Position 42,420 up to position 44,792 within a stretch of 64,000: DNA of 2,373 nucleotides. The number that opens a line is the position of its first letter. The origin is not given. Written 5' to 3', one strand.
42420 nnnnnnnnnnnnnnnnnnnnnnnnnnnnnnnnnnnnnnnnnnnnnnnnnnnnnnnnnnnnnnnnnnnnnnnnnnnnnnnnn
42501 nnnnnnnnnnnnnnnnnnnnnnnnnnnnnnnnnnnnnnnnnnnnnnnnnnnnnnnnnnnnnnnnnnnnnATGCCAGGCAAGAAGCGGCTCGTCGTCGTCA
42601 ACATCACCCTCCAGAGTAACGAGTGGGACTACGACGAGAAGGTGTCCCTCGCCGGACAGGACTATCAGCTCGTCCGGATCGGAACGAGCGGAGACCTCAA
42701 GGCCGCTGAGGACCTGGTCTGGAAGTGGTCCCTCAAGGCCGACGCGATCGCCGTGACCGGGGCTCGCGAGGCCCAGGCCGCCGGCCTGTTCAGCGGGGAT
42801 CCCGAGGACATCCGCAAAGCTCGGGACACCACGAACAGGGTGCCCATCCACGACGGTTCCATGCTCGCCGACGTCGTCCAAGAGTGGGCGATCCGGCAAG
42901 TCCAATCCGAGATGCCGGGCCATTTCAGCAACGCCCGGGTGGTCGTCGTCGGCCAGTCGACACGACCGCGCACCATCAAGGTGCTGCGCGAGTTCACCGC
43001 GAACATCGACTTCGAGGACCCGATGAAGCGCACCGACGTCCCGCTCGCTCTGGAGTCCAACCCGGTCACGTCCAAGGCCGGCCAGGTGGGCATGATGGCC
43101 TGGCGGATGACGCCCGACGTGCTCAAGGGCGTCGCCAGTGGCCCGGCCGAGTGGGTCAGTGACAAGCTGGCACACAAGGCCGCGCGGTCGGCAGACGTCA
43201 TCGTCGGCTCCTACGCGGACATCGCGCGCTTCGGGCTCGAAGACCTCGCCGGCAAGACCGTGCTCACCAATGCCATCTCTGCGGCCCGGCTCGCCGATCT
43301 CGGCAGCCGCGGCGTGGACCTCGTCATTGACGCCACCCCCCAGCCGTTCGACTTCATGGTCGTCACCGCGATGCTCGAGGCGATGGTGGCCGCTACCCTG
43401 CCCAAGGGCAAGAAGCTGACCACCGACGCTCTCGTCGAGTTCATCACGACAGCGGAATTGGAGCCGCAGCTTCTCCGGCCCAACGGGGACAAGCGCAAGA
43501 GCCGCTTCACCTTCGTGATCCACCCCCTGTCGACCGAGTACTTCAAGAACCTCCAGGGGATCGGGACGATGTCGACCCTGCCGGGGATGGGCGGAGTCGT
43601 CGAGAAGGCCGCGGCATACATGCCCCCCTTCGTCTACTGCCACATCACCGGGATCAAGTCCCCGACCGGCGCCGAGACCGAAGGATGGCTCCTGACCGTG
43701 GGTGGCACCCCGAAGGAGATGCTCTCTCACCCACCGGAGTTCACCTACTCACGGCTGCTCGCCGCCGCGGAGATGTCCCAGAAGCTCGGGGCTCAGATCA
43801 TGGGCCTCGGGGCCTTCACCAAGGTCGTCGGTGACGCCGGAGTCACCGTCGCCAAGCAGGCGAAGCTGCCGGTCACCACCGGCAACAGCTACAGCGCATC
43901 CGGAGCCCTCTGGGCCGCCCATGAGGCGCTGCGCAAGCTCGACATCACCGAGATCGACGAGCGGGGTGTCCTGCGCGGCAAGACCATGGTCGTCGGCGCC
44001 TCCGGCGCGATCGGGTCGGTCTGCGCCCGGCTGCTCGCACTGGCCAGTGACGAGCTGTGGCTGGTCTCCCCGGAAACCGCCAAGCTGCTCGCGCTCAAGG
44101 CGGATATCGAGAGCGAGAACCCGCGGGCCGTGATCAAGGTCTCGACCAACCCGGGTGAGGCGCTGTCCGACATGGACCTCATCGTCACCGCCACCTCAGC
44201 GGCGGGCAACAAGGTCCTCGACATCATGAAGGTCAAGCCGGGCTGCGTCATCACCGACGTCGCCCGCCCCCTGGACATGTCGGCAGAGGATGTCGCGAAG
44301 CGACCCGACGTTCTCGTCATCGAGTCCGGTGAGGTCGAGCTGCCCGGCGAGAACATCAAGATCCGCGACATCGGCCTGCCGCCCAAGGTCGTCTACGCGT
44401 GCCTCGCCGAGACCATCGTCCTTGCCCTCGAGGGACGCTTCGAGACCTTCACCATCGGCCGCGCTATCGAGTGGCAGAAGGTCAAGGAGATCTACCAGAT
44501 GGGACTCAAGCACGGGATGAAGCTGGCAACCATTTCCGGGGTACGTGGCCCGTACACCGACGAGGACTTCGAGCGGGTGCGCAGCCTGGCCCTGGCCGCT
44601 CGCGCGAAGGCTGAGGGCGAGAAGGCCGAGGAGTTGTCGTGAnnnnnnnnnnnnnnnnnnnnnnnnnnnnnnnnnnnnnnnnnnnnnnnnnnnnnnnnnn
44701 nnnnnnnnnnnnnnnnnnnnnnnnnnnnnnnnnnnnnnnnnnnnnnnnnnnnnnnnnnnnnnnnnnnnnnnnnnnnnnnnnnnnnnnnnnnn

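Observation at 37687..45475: Candidate neutral-lipid synthesis-and-export module: MMPL, hypothetical, WS/DGAT, AAR-like thioester reductase fusion, SDR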

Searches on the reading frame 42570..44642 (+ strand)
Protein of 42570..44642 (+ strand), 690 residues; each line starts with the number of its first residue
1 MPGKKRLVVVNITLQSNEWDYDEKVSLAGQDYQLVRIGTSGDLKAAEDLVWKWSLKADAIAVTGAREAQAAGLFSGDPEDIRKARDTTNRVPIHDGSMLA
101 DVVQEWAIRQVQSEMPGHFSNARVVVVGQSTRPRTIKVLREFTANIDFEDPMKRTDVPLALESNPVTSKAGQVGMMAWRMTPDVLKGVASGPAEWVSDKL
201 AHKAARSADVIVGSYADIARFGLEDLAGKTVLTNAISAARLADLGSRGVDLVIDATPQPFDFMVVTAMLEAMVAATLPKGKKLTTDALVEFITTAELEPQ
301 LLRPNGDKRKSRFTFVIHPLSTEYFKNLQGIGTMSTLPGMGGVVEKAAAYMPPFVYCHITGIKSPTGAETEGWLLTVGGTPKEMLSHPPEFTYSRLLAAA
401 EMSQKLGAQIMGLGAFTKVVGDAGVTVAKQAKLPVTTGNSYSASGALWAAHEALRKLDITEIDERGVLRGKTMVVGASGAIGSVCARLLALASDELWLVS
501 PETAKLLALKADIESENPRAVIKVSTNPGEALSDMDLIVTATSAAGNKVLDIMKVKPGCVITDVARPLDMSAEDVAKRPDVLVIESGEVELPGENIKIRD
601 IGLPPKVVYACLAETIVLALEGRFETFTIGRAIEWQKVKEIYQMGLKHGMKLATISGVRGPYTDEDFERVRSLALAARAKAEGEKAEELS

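Call 3: search_protein_families(library=pfam, proteins=[window:42570-44642:+])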
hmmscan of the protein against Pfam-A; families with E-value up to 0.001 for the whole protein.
window:42570-44642:+ (690 aa): 1 family
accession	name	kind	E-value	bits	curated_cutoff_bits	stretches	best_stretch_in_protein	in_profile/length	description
PF00056.29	Ldh_1_N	-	0.00059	20.3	27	0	471-544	2-79/141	lactate/malate dehydrogenase, NAD binding domain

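Call 4: search_protein_families(library=ncbifam, proteins=[window:42570-44642:+])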
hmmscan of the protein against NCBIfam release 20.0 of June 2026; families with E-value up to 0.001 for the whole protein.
window:42570-44642:+ (690 aa): 3 families
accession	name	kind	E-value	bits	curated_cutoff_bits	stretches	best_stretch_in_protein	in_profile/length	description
NF053554.1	prodigi_MAP_PigE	equivalog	2.2e-54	185.1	850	1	312-677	1-360/837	prodigiosin MAP biosynthesis aminotransferase PigE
TIGR04058.1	AcACP_reductase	equivalog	4.7e-20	72.2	449.7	1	351-651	37-335/339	long-chain acyl-[acyl-carrier-protein] reductase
NF005489.0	PRK07102.1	equivalog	0.00087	18.9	267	0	472-521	4-53/243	SDR family oxidoreductase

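Call 9: find_homologous_proteins(query=window:42570-44642:+)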
Query window:42570-44642:+ (690 aa): 4996 proteins with E <= 0.001 among 8000 candidates; the best 120 are listed.
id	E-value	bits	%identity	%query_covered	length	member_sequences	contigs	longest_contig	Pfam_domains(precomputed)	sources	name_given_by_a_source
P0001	0.0e+0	1519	100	100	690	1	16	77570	-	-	-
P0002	0.0e+0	1509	99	100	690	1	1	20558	-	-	-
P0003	0.0e+0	1189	78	99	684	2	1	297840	-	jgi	jgi:predicted amino acid dehydrogenase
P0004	0.0e+0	1183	77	99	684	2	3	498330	-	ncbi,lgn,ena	ncbi:MAG: dehydrogenase [Dermatophilaceae bacterium]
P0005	0.0e+0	1162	77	97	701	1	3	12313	-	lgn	-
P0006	0.0e+0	1154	75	97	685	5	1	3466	-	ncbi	-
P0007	0.0e+0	1154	75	97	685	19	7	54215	-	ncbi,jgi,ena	ncbi:MAG: dehydrogenase [Candidatus Phosphoribacter baldrii]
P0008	0.0e+0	1150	75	97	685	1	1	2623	-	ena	-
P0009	0.0e+0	1146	75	99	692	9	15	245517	-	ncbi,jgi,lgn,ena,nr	ncbi:MAG: dehydrogenase [Actinobacteria bacterium]|jgi:Predicted dehydrogenase|nr:dehydrogenase [Act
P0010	0.0e+0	1143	74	97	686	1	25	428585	-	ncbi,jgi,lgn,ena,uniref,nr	ncbi:MAG: dehydrogenase [Actinomycetales bacterium]|jgi:predicted amino acid dehydrogenase|uniref:De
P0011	0.0e+0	1142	74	99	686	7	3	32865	-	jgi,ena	jgi:predicted amino acid dehydrogenase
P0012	0.0e+0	1142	74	97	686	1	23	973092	-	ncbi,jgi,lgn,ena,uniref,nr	ncbi:MAG: dehydrogenase [Actinomycetales bacterium]|uniref:Dehydrogenase n=1 Tax=Candidatus Phosphor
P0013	0.0e+0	1141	74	97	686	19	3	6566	-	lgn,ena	-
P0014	0.0e+0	1141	74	97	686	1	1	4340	-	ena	-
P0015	0.0e+0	1141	74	97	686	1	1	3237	-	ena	-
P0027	0.0e+0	1121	72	99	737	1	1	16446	PF24623.3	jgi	jgi:predicted amino acid dehydrogenase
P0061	0.0e+0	1064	70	96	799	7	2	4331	PF07382.17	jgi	jgi:predicted amino acid dehydrogenase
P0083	0.0e+0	1045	69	98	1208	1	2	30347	PF03007.22,PF06974.19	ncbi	-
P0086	0.0e+0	1045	68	97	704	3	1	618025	-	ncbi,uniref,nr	ncbi:dehydrogenase [Ornithinimicrobium cryptoxanthini]|uniref:dehydrogenase n=1 Tax=Ornithinimicrobi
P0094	0.0e+0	1041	69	97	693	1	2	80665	-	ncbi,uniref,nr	ncbi:MAG: hypothetical protein QNJ12_16165 [Ilumatobacter sp.]|uniref:hypothetical protein n=1 Tax=I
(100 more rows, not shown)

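Call 10: search_solved_structures(query=window:42570-44642:+, max_evalue=0.01)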
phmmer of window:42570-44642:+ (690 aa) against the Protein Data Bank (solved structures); distinct sequences matched with E-value up to 0.01: 6.
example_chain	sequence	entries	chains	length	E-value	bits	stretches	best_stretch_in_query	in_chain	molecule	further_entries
4ppm_A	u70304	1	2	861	1.9e-27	99.4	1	312-651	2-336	Aminotransferase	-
6jzq_A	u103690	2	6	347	7.6e-12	47.9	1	352-651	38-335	Long-chain acyl-[acyl-carrier-protein] reductase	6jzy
6jzu_A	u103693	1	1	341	8.7e-12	47.7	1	352-651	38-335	Long-chain acyl-[acyl-carrier-protein] reductase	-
6jzz_A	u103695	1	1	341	2.1e-10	43.1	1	352-651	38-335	Long-chain acyl-[acyl-carrier-protein] reductase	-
9e4x_A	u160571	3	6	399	0.0012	20.8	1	524-592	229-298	Amino acid adenylation domain protein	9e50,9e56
9e4s_A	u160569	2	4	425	0.0013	20.7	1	524-592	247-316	Amino acid adenylation domain protein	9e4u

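Call 15: find_encoding_contigs(protein=P0012, flank=8000, max_places=2)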
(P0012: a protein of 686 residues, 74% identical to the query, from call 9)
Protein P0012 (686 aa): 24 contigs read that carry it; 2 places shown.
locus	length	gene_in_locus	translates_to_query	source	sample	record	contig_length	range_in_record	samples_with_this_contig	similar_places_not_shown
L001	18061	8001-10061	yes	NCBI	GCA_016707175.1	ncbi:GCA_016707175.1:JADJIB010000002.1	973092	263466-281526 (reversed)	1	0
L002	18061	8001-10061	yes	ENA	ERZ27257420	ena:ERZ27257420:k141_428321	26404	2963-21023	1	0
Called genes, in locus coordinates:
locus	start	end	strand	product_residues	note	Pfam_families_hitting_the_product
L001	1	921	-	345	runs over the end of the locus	PF03741:TerC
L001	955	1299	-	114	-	PF04237:YjbR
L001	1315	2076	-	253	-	PF00877:NLPC_P60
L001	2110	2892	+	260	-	PF13354:Beta-lactamase2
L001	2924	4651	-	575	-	PF00890:FAD_binding_2 (weak), PF01266:DAO (weak), PF07992:Pyr_redox_2 (faint), PF13450:NAD_binding_8 (weak), PF00732:GMC_oxred_N (weak), PF05199:GMC_oxred_C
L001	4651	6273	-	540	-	PF00171:Aldedh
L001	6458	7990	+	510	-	PF03007:WS_DGAT_cat, PF06974:WS_DGAT_C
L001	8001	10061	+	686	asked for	-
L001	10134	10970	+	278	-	PF00106:adh_short, PF08659:KR (weak), PF13561:adh_short_C2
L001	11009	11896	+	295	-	PF00561:Abhydrolase_1, PF12146:Hydrolase_4, PF12697:Abhydrolase_6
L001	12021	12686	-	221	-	PF00753:Lactamase_B, PF14597:Lactamase_B_5 (weak)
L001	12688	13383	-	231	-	PF11716:MDMPI_N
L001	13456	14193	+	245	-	PF00753:Lactamase_B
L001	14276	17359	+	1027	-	PF03193:RsgA_GTPase (faint), PF00005:ABC_tran (faint), PF02463:SMC_N (faint), PF13191:AAA_16 (faint), PF13304:AAA_21 (faint), PF13555:AAA_29 (faint), PF17760:UvrA_inter, PF17755:UvrA_DNA-bind, +1 more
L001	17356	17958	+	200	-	PF23894:LD_SV2 (faint), PF13576:Pentapeptide_3 (faint), PF00805:Pentapeptide (faint), PF13599:Pentapeptide_4 (weak)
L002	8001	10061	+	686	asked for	-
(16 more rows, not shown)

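Call 16: find_encoding_contigs(protein=P0086, flank=8000, max_places=2)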
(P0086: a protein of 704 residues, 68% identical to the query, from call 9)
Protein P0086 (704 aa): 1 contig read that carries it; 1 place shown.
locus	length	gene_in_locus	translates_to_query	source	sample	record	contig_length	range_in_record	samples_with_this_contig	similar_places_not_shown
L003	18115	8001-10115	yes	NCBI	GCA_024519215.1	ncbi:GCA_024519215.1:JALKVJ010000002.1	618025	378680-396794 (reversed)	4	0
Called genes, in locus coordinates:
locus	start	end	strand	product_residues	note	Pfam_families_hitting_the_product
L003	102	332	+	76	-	-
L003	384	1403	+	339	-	PF02401:LYTB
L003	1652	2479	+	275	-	PF00497:SBP_bac_3, PF10613:Lig_chan-Glu_bd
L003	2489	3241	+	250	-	PF00528:BPD_transp_1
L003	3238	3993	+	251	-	PF00005:ABC_tran, PF02463:SMC_N, PF13304:AAA_21 (weak)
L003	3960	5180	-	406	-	PF02646:RmuC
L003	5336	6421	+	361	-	PF01926:MMR_HSR1, PF02421:FeoB_N, PF06071:YchF-GTPase_C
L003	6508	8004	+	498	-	PF03007:WS_DGAT_cat, PF06974:WS_DGAT_C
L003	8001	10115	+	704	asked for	-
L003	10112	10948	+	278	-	PF00106:adh_short, PF08659:KR (weak), PF13561:adh_short_C2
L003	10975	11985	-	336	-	PF04960:Glutaminase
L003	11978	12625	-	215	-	PF00583:Acetyltransf_1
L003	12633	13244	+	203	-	PF13563:2_5_RNA_ligase2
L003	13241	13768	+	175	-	PF02283:CobU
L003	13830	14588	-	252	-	PF02654:CobS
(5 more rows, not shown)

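Call 17: find_encoding_contigs(protein=P0094, flank=8000, max_places=2)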
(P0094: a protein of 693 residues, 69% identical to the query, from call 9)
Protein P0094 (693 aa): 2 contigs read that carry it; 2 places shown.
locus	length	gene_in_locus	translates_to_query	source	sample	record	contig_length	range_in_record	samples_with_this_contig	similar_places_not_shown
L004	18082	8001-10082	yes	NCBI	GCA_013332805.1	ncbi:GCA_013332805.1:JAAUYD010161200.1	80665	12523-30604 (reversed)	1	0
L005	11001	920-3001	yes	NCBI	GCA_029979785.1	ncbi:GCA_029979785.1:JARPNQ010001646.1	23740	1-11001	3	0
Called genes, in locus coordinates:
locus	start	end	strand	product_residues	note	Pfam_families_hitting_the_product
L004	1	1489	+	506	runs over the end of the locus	-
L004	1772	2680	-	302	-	PF00126:HTH_1, PF03466:LysR_substrate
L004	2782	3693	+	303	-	PF00892:EamA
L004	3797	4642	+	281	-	PF05721:PhyH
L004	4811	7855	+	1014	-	-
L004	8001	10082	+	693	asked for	-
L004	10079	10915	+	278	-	PF00106:adh_short, PF08659:KR (faint), PF13561:adh_short_C2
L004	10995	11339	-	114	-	-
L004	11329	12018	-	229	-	-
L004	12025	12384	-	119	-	-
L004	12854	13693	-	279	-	PF13489:Methyltransf_23, PF13847:Methyltransf_31, PF08241:Methyltransf_11, PF08242:Methyltransf_12 (weak), PF13649:Methyltransf_25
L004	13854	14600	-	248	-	PF00977:His_biosynth, PF03060:NMO (faint)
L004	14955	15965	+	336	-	-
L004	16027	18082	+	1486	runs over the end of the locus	-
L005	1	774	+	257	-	?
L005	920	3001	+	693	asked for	-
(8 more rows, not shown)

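Call 27: find_related_loci(query=A1, collection=genome_contigs, flank=10000)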
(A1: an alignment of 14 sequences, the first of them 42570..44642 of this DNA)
Query A1 (690 aa) in genome_contigs; peptide patterns used: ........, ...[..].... (x = any residue, [..] = any of these).
600 stretches matched a pattern (row limit reached: there are more); 583 encode a relative of the query (tblastn E <= 1e-3); the best 80 are kept; 80 distinct loci.
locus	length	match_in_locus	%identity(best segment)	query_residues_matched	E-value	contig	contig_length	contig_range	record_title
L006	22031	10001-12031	74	1-678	0e+0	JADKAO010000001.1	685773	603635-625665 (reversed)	MAG: Actinomycetales bacterium isolate Mari_18-Q3-R65-66_BAT3C.41 tig00001567-10-6845820, whole genome shotgun sequence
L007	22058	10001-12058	74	1-688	0e+0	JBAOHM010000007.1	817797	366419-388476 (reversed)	MAG: Nostocoides sp. isolate AS_Ams2_Bin17 np1-np2_contig_3802, whole genome shotgun sequence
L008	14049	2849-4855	74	1-670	0e+0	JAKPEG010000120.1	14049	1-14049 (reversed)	MAG: Actinomycetes bacterium isolate JPMR_maxbin.105 k141_633555, whole genome shotgun sequence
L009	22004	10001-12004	73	1-670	0e+0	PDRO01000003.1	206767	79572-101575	MAG: Actinomycetales bacterium isolate DOLZORAL124_66_36 DolZOral124_scaffold_15, whole genome shotgun sequence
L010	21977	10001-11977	72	8-667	0e+0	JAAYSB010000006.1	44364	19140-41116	MAG: Intrasporangiaceae bacterium isolate AS23ysBPME_273 6423_AS23, whole genome shotgun sequence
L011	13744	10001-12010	70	8-678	0e+0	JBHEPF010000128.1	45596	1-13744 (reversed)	MAG: Dermatophilaceae bacterium isolate S6_bin.65.orig S6_k141_573642, whole genome shotgun sequence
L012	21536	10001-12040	70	1-681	0e+0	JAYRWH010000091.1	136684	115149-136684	MAG: Ilumatobacteraceae bacterium isolate NJ_NJASGE3bin.3 k141_1534547, whole genome shotgun sequence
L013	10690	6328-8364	68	1-680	0e+0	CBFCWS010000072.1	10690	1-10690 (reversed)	MAG TPA_asm: uncultured Ilumatobacter sp. isolate SRR22297272_concoct_101 genome assembly, contig: ERZ25654850.2081, who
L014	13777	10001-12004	69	4-671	0e+0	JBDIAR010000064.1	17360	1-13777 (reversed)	MAG: Dermatophilaceae bacterium isolate AS-MESO-OLR.260 NODE_10492_length_17360_cov_101.249089, whole genome shotgun seq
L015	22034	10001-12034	67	1-679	0e+0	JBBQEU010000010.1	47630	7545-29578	MAG: Acidimicrobiales bacterium isolate Co_metawrap_1077 Cmw_1077_k141_22702745_length_47630_cov_8.0000, whole genome sh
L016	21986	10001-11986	69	4-668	0e+0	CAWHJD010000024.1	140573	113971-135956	MAG: Ilumatobacteraceae bacterium isolate MFD02979.bin.1.133 genome assembly, contig: contig_61552, whole genome shotgun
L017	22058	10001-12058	67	1-687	0e+0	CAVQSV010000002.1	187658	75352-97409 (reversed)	MAG: Ilumatobacteraceae bacterium isolate MFD09964.bin.2.183 genome assembly, contig: contig_109, whole genome shotgun s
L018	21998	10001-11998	68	2-668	0e+0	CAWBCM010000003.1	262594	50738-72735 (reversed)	MAG: uncultured Acidimicrobiales bacterium isolate MFD02832.bin.2.31 genome assembly, contig: contig_14211, whole genome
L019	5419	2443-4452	69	1-672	0e+0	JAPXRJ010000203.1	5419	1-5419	MAG: Microthrixaceae bacterium isolate binned_ad_9.119 NODE_24533_length_5419_cov_2.432162, whole genome shotgun sequenc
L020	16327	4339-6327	68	9-672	0e+0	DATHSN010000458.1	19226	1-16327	MAG TPA_asm: Acidimicrobiales bacterium isolate SMAG_U16052 k141_440062, whole genome shotgun sequence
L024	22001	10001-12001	67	1-668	0e+0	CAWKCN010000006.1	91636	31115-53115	MAG: Ilumatobacteraceae bacterium isolate MFD03804.bin.2.143 genome assembly, contig: contig_15767, whole genome shotgun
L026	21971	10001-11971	68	14-671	0e+0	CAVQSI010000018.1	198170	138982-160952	MAG: Ilumatobacteraceae bacterium isolate MFD09964.bin.2.211 genome assembly, contig: contig_3997, whole genome shotgun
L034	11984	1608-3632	64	6-680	0e+0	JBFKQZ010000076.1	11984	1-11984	MAG: Nitriliruptoraceae bacterium isolate Mix_sand22.2022.08.Z.40 k141_402443_length_11984_cov_11.8087, whole genome sho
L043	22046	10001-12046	62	4-680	0e+0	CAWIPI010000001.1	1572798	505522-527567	MAG: uncultured Actinomycetota bacterium isolate MFD01721.bin.2.150 genome assembly, contig: contig_17611, whole genome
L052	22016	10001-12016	62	8-680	0e+0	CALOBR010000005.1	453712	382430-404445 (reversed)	MAG: Jiangellales bacterium isolate HOU_bin.0112 genome assembly, contig: contig_954, whole genome shotgun sequence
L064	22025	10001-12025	61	8-680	0e+0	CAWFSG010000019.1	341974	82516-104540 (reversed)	MAG: uncultured Actinomycetes bacterium isolate MFD00905.bin.1.81 genome assembly, contig: contig_5209, whole genome sho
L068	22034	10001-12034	61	5-680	0e+0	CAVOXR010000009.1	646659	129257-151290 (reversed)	MAG: uncultured Actinomycetes bacterium isolate MFD09848.bin.1.64 genome assembly, contig: contig_2294, whole genome sho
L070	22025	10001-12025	61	7-679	0e+0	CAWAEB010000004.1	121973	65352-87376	MAG: uncultured Actinomycetes bacterium isolate MFD04716.bin.3.43 genome assembly, contig: contig_131094, whole genome s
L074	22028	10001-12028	59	1-675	0e+0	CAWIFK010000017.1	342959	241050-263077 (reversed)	MAG: uncultured Actinomycetota bacterium isolate MFD01721.bin.2.71 genome assembly, contig: contig_8992, whole genome sh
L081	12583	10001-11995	61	8-667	0e+0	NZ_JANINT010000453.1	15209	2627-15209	MAG: Nocardioides sp. isolate Bin.006_Pasture NODE_989_length_15209_cov_5.342154, whole genome shotgun sequence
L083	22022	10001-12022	60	7-678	0e+0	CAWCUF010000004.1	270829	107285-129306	MAG: uncultured Actinomycetes bacterium isolate MFD01721.bin.1.25 genome assembly, contig: contig_16191, whole genome sh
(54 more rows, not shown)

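Call 33: search_protein_families(library=pfam, proteins=[L081:8830-9966:+, L026:13686-15428:-, L026:15295-16155:+, L024:12911-13648:-, L064:5898-7466:-], max_evalue=0.01)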
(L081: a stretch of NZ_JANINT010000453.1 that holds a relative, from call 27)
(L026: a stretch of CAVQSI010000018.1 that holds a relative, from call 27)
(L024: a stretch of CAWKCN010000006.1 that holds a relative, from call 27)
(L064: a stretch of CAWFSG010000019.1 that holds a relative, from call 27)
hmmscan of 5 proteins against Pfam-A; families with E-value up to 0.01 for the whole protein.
L081:8830-9966:+ (378 aa): 5 families
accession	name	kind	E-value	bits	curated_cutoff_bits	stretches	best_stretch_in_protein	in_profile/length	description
PF07993.18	NAD_binding_4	-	2.9e-48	164.7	20.1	1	23-258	2-258/258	Male sterility protein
PF01370.27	Epimerase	-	5.3e-16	59.2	20.9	1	21-253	2-217/240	NAD dependent epimerase/dehydratase family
PF01073.25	3Beta_HSD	-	1.3e-10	41.2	22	1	22-209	2-186/280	3-beta hydroxysteroid dehydrogenase/isomerase family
PF16363.11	GDP_Man_Dehyd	-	7.9e-10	39.1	27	1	21-299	1-272/332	GDP-mannose 4,6 dehydratase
PF04321.23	RmlD_sub_bind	-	0.00022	20.8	27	1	105-206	56-153/287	RmlD substrate binding domain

L026:13686-15428:- (580 aa): 5 families
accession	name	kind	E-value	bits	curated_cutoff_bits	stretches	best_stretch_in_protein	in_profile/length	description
PF07732.21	Cu-oxidase_3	-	1.9e-32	112.3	21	2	309-415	10-117/119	Multicopper oxidase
PF07731.20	Cu-oxidase_2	-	4.4e-26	91.7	20.4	1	449-547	23-129/137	Multicopper oxidase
PF06525.17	SoxE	-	1.5e-06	28.2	21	1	195-236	99-140/149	Sulfocyanin (SoxE) domain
PF13473.12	Cupredoxin_1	-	1.6e-05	25.3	27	1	163-226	37-99/104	Cupredoxin-like domain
PF00394.28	Cu-oxidase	-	0.0081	16.7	21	0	494-545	92-142/157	Multicopper oxidase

L026:15295-16155:+ (286 aa): 1 family
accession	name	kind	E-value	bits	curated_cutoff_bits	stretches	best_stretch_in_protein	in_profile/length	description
PF00296.26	Bac_luciferase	-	1.6e-47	162.9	27.9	1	16-237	25-226/314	Luciferase-like monooxygenase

L024:12911-13648:- (245 aa): 0 families

L064:5898-7466:- (522 aa): 10 families
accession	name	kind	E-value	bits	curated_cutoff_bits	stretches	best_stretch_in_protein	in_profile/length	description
PF01593.30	Amino_oxidase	-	2.3e-44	152.8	19.8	1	55-509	1-442/443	Flavin containing amine oxidoreductase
PF13450.12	NAD_binding_8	-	5.6e-12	46.2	21.9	1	50-116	1-67/68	NAD(P)-binding Rossmann-like domain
PF01266.30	DAO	-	3.1e-10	40.6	27.9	2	47-83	1-35/353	FAD dependent oxidoreductase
PF07992.20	Pyr_redox_2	-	7.1e-07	29.4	26.1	1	46-83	143-178/291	Pyridine nucleotide-disulphide oxidoreductase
PF03486.20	HI0933_like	-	4.1e-05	23.6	50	1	47-89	2-42/244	HI0933-like protein Rossmann domain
PF01946.23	Thi4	-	0.00026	20.7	26.2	1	47-85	19-56/235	Thi4 family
PF13454.12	NAD_binding_9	-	0.00062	20.2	21.8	0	50-86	2-40/155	FAD-NAD(P)-binding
PF12831.13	FAD_oxidored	-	0.001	18.9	27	1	48-87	2-39/416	FAD dependent oxidoreductase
PF06100.17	MCRA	-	0.0019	17.5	23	1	46-87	2-45/495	MCRA family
PF04820.20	Trp_halogenase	-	0.0077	15.6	21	0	48-79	2-35/458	Tryptophan halogenase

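Call 39: search_protein_families(library=pfam, proteins=[L043:8792-12064:+, L034:15-3647:+, L074:8789-12076:+, P0083, P0027, P0061], max_evalue=0.001)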
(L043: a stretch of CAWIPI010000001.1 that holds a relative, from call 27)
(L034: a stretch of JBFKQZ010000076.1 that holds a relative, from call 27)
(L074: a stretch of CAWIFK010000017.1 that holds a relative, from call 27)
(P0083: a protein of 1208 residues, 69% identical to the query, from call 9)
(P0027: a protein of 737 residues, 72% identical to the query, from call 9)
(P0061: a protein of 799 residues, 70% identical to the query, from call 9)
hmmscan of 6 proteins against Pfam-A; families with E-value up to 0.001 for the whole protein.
L043:8792-12064:+ (1090 aa): 1 family
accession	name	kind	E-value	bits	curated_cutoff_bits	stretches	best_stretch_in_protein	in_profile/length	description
PF07993.18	NAD_binding_4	-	0.00047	19.8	20.1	0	27-57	2-33/258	Male sterility protein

L034:15-3647:+ (1210 aa): 1 family
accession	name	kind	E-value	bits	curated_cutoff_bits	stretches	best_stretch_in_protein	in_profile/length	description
PF01118.30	Semialdhyde_dh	-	0.00075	20.3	26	0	997-1098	1-104/121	Semialdehyde dehydrogenase, NAD binding domain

L074:8789-12076:+ (1095 aa): 1 family
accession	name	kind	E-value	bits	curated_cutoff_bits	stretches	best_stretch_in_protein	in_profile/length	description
PF01118.30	Semialdhyde_dh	-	0.00021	22.1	26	1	878-976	2-102/121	Semialdehyde dehydrogenase, NAD binding domain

P0083 (1208 aa): 3 families
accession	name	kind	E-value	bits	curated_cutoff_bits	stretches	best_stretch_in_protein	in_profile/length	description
PF06974.18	WS_DGAT_C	-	2.7e-33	115.5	20.7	1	339-478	2-142/145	WS/DGAT C-terminal domain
PF03007.21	WS_DGAT_cat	-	1.3e-25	91.1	23.6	1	6-295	2-262/263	Wax ester synthase/diacylglycerol acyltransferase catalytic domain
PF01118.30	Semialdhyde_dh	-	0.00028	21.7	26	0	986-1083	2-101/121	Semialdehyde dehydrogenase, NAD binding domain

P0027 (737 aa): 1 family
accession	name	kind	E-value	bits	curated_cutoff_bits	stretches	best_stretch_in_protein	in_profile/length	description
PF24623.2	Phage_zn_bind_8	-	2.4e-06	27.6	24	1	705-735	10-42/57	Putative DNA-binding phage zinc finger domain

P0061 (799 aa): 1 family
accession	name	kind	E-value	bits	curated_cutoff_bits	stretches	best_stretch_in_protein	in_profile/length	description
PF07382.16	HC2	-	7.8e-08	33.1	40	1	8-107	68-169/194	Histone H1-like nucleoprotein HC2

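Call 52: search_protein_representatives(protein=window:42570-44642:+)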
Query: 690 residues. Proteins with E-value up to 0.001 (for the whole library): 3032; up to 1e-10: 1913; up to 1e-30: 452. The best 150 are listed.
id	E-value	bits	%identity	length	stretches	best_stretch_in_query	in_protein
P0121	9.7e-229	777.8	56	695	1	9-680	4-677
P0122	2.6e-168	578.1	44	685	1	9-676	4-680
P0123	5.6e-162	557.2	44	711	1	9-680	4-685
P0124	4.1e-159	547.7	43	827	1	9-684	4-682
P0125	2.6e-156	538.4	68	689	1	220-583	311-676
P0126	1.9e-135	469.5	70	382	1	175-478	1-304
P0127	5.3e-132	458.2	40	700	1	6-678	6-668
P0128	4.8e-131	455.0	48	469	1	225-676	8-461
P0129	1.8e-130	453.1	47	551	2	195-592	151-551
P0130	7.7e-130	451.0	60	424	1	292-676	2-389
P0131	2.9e-128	445.8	80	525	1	349-606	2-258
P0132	1.2e-123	430.6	38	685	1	9-676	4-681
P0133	7.2e-122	424.7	77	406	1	384-647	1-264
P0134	1.8e-117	410.2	39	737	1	19-682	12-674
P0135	7.9e-116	404.7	38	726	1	21-674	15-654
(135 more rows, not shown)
